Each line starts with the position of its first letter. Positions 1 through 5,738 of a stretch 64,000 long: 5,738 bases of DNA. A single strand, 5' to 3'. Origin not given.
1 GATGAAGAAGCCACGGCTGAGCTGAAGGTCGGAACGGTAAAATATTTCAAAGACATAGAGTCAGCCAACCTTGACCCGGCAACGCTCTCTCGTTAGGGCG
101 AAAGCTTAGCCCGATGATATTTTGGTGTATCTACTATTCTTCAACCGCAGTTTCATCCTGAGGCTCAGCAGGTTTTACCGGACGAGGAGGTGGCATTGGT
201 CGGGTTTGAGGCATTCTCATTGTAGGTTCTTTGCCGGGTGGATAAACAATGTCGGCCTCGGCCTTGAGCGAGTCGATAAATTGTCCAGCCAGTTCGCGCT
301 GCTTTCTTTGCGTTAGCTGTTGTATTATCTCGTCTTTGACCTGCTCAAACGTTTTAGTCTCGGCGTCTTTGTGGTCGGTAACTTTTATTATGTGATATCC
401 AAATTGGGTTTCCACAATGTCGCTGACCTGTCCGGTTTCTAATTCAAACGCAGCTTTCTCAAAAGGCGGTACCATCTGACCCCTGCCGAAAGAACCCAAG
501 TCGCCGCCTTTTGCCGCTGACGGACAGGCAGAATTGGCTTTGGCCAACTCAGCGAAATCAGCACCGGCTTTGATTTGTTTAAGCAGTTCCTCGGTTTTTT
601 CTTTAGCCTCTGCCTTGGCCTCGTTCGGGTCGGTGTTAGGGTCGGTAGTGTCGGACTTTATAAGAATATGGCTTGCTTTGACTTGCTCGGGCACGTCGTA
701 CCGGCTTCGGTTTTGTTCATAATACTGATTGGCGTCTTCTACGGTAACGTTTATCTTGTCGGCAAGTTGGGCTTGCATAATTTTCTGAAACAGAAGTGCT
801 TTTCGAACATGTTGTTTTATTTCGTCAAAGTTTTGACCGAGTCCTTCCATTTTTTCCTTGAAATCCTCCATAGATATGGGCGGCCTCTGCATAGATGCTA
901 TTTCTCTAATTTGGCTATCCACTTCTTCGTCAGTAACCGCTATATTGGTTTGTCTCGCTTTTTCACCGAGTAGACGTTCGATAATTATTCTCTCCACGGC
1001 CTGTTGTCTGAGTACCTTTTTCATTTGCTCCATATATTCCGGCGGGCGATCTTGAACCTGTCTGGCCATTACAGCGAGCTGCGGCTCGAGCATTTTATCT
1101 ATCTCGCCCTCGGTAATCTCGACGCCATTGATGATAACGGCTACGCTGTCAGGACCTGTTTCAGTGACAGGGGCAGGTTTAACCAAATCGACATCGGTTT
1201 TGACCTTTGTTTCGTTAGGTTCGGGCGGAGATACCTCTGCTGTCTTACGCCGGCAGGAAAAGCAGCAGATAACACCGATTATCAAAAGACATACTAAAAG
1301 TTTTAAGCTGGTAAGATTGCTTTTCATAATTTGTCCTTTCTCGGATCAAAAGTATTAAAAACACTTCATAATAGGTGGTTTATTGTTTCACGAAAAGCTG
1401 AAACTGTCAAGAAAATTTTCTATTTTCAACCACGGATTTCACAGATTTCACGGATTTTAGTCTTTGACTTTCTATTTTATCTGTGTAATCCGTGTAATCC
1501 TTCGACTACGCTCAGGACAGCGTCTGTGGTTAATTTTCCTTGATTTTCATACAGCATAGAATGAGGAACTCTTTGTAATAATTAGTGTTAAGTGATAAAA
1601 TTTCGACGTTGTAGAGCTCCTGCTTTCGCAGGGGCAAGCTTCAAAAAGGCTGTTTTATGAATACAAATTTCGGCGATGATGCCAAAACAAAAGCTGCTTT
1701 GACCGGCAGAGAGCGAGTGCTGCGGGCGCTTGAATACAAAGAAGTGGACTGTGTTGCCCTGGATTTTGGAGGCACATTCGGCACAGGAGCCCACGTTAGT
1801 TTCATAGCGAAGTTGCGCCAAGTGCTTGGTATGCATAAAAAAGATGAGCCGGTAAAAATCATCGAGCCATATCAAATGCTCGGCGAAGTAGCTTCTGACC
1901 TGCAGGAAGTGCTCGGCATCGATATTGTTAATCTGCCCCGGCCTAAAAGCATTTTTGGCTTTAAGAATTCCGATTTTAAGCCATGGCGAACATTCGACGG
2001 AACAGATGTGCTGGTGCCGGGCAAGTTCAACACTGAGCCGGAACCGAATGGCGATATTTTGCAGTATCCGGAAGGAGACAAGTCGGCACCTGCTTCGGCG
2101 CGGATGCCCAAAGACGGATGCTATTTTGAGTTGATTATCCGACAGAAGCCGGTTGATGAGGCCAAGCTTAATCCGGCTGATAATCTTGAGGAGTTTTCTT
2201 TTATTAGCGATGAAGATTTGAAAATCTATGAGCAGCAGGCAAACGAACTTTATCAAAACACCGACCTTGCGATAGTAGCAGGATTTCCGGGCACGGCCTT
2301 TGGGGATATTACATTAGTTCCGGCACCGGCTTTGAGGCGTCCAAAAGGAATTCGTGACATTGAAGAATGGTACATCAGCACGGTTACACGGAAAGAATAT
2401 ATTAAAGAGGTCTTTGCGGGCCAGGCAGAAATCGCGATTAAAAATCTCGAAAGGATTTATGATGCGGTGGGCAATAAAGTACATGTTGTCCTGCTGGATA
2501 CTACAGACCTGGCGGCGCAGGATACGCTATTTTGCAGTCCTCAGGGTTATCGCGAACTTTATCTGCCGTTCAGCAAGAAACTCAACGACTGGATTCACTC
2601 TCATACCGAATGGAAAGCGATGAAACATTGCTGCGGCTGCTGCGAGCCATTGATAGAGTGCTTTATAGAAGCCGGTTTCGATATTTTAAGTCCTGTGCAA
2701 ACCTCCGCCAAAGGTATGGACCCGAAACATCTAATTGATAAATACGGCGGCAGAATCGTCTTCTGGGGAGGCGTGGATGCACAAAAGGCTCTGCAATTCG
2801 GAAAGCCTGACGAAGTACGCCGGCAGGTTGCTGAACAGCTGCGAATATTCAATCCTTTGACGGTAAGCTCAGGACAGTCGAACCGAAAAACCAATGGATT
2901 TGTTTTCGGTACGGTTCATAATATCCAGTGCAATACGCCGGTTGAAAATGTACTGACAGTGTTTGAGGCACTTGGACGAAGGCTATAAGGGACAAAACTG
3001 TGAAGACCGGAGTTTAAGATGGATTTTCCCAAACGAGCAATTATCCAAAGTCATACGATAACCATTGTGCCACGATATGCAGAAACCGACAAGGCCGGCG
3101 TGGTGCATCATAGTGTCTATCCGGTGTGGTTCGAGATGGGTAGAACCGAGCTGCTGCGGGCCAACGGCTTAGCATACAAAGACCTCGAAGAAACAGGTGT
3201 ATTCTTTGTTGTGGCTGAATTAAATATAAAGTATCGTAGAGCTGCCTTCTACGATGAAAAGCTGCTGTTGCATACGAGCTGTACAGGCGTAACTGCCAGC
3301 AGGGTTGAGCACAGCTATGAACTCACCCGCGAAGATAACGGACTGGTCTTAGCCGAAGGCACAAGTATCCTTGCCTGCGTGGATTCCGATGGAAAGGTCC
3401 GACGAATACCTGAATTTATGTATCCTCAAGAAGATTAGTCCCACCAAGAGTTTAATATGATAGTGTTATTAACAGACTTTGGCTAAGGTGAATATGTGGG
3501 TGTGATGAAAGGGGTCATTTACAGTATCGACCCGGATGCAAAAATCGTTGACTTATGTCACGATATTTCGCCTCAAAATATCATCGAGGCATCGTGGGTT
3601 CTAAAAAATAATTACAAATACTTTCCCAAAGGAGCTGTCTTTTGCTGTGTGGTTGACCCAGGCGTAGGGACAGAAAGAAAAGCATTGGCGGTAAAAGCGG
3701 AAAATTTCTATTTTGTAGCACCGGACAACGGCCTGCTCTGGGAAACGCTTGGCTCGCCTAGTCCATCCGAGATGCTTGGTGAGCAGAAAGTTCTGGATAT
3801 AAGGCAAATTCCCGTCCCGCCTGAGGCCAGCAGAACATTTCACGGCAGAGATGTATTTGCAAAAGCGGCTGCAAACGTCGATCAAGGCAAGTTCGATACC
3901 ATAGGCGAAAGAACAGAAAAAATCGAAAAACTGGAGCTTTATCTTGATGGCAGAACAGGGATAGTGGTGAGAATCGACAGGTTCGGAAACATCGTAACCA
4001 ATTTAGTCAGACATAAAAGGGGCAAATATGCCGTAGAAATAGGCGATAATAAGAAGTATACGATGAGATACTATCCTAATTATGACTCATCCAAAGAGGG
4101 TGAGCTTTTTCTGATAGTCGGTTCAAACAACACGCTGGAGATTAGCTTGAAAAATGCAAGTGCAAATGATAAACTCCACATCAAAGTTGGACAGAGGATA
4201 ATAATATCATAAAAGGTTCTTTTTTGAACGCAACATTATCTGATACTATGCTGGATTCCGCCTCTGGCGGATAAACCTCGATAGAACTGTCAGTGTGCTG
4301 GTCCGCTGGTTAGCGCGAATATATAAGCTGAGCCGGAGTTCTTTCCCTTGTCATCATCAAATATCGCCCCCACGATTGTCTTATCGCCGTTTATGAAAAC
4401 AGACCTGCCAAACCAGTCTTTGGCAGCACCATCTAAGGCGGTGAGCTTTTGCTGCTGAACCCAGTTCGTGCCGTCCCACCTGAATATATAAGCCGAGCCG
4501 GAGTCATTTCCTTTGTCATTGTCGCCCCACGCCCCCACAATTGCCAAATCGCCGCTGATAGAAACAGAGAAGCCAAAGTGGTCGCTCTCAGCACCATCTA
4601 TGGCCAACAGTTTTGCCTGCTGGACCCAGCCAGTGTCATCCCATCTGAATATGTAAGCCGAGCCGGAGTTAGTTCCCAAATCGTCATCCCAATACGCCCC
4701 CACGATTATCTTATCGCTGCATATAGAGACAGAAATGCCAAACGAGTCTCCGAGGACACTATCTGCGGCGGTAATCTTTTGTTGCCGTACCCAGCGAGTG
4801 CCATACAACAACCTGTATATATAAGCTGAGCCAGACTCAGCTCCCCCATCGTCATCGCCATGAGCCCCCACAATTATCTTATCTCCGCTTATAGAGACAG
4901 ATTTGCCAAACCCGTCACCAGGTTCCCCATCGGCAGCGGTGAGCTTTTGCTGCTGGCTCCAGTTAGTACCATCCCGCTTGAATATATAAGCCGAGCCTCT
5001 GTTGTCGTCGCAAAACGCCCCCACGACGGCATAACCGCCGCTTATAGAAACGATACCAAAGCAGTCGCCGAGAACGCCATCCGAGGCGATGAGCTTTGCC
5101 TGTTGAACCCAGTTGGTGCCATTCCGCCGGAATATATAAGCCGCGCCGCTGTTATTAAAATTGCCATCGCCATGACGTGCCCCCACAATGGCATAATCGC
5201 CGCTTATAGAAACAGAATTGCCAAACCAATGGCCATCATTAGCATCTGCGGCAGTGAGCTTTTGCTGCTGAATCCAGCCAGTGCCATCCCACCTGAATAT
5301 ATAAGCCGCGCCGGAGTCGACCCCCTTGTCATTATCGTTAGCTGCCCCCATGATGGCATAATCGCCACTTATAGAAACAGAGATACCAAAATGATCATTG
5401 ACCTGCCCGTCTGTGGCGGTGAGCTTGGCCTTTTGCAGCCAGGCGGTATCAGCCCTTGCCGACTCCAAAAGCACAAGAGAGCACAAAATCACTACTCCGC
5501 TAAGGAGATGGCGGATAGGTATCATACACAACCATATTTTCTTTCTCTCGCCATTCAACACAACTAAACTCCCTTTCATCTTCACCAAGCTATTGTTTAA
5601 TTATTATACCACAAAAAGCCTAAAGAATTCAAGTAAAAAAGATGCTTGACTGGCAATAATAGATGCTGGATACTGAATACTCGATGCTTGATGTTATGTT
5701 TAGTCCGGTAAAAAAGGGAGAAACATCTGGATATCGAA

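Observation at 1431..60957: Locus-specific degenerate heptamer word arrays, often as inverted arms, at most gene boundaries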

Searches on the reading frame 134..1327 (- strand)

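Call 70: search_protein_families(library=pfam, proteins=[window:134-1327:-], max_evalue=0.0001)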
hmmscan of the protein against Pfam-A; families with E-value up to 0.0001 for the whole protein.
window:134-1327:- (397 aa): 6 families
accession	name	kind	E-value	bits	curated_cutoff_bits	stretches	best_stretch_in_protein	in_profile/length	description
PF13616.12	Rotamase_3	-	4e-34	118.1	22.5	1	211-320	11-116/116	PPIC-type PPIASE domain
PF00639.27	Rotamase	-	1.5e-29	103.2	21.7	1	220-318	1-97/97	PPIC-type PPIASE domain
PF13145.12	Rotamase_2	-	1.5e-18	68.2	27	1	194-332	1-121/121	PPIC-type PPIASE domain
PF13624.11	SurA_N_3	-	3.5e-15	56.6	27.2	1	59-184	37-162/162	SurA-like N-terminal domain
PF09312.16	SurA_N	-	1.4e-14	54.7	30.8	1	60-183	2-117/118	SurA N-terminal domain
PF13623.11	SurA_N_2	-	3.8e-09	37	28.5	1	60-148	40-122/145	SurA-like N-terminal domain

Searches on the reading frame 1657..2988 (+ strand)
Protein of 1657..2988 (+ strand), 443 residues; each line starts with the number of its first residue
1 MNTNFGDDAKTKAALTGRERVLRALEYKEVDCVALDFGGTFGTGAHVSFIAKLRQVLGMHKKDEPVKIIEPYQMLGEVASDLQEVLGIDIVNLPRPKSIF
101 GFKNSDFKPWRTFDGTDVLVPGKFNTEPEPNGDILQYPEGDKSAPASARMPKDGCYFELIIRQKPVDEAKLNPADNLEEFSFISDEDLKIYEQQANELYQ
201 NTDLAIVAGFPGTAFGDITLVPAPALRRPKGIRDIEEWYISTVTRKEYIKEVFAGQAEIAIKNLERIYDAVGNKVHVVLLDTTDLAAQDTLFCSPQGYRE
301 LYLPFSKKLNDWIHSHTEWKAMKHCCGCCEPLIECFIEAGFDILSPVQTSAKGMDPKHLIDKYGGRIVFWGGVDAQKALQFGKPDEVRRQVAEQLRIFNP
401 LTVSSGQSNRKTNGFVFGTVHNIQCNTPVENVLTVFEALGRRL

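Call 11: search_protein_families(library=pfam, proteins=[window:1657-2988:+])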
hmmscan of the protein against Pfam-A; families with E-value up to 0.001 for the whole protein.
window:1657-2988:+ (443 aa): 1 family
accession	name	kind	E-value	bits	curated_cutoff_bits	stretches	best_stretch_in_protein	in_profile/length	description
PF01208.23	URO-D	-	3.7e-12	46.4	23.9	1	231-439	158-343/346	Uroporphyrinogen decarboxylase (URO-D)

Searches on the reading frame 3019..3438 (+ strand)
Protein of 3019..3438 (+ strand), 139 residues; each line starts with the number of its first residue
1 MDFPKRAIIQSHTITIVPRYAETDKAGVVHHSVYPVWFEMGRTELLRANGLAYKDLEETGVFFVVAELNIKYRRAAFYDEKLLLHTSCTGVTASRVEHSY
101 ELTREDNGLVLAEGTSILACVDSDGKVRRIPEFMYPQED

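Call 70: search_protein_families(library=pfam, proteins=[window:3019-3438:+], max_evalue=0.0001)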
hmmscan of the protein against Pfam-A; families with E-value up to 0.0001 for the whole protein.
window:3019-3438:+ (139 aa): 2 families
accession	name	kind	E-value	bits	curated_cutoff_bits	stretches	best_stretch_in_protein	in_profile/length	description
PF03061.28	4HBT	-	4.7e-15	56.1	20.6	1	27-110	2-78/79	Thioesterase superfamily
PF13279.12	4HBT_2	-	5.7e-15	56.3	25.5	1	21-134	4-118/122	Thioesterase-like superfamily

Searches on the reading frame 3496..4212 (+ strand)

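Call 70: search_protein_families(library=pfam, proteins=[window:3496-4212:+], max_evalue=0.0001)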
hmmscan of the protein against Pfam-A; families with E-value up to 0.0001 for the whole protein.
window:3496-4212:+ (238 aa): 2 families
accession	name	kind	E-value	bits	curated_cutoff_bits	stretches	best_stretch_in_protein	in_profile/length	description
PF01887.21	SAM_HAT_N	-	1.5e-45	155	26.3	1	2-132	15-139/145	SAM hydroxide adenosyltransferase N-terminal domain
PF20257.3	SAM_HAT_C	-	1e-15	58.2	25.5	1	155-235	1-83/84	SAM hydroxide adenosyltransferase C-terminal domain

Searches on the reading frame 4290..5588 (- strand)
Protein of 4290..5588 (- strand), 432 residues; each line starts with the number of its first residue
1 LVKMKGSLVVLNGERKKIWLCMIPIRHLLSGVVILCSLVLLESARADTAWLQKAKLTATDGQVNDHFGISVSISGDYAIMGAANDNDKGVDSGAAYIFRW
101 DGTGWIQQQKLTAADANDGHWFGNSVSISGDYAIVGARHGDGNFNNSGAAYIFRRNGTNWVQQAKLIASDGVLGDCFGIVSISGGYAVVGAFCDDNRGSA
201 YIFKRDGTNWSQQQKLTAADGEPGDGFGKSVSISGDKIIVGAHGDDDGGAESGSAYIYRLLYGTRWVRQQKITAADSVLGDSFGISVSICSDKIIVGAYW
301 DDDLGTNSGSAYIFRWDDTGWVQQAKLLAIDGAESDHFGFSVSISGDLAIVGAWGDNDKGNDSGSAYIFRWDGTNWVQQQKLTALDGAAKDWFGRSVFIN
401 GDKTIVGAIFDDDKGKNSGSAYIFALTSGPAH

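Call 70: search_protein_families(library=pfam, proteins=[window:4290-5588:-], max_evalue=0.0001)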
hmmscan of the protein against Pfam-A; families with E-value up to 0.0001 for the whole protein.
window:4290-5588:- (432 aa): 1 family
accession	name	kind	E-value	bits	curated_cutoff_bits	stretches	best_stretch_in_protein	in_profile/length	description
PF14312.12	FG-GAP_2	-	6.4e-135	439.7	23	7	321-369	1-49/49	FG-GAP repeat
